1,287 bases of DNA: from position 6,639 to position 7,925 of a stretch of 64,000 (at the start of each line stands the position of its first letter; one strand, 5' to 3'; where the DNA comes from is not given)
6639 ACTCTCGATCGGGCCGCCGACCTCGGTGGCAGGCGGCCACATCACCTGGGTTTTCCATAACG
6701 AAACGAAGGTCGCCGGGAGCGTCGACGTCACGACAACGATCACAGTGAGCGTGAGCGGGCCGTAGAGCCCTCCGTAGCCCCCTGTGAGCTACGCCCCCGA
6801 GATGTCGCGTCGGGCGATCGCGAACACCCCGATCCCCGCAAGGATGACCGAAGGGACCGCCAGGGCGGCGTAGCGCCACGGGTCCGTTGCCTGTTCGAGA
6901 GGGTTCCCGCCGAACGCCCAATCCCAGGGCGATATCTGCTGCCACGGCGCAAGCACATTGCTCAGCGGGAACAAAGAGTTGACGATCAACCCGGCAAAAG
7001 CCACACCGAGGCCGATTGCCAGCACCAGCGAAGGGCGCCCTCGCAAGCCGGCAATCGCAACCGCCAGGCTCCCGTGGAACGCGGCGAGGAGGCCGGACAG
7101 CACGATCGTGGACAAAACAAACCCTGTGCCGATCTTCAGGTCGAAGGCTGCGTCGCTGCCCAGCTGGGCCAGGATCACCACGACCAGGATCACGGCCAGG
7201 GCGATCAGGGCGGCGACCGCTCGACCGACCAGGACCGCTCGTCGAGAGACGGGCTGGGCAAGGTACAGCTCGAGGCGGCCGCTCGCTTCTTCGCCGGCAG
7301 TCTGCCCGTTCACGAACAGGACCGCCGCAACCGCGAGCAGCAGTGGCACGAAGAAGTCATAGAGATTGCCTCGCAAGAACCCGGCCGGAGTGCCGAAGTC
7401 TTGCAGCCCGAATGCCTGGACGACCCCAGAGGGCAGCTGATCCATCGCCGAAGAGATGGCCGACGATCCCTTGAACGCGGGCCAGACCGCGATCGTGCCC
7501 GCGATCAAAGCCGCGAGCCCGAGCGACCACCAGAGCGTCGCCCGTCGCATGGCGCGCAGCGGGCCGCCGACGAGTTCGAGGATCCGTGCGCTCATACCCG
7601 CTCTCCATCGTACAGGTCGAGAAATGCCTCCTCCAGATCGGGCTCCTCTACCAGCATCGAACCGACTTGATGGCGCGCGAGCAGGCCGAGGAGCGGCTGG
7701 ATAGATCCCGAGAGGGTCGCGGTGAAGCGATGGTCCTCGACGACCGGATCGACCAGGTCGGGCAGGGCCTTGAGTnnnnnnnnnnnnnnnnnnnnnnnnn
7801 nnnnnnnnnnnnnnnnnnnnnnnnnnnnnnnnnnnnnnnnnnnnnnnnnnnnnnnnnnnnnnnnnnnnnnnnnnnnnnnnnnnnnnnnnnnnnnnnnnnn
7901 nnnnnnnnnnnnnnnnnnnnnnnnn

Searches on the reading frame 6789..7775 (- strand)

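Call 48: search_protein_families(library=pfam, proteins=[window:6789-7775:-], max_evalue=0.001)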
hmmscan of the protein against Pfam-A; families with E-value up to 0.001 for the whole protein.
window:6789-7775:- (328 aa): 1 family
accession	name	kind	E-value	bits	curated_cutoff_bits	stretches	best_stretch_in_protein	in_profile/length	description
PF12679.13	ABC2_membrane_2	-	2.3e-13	50.5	27.2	1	77-273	12-208/283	ABC-2 family transporter protein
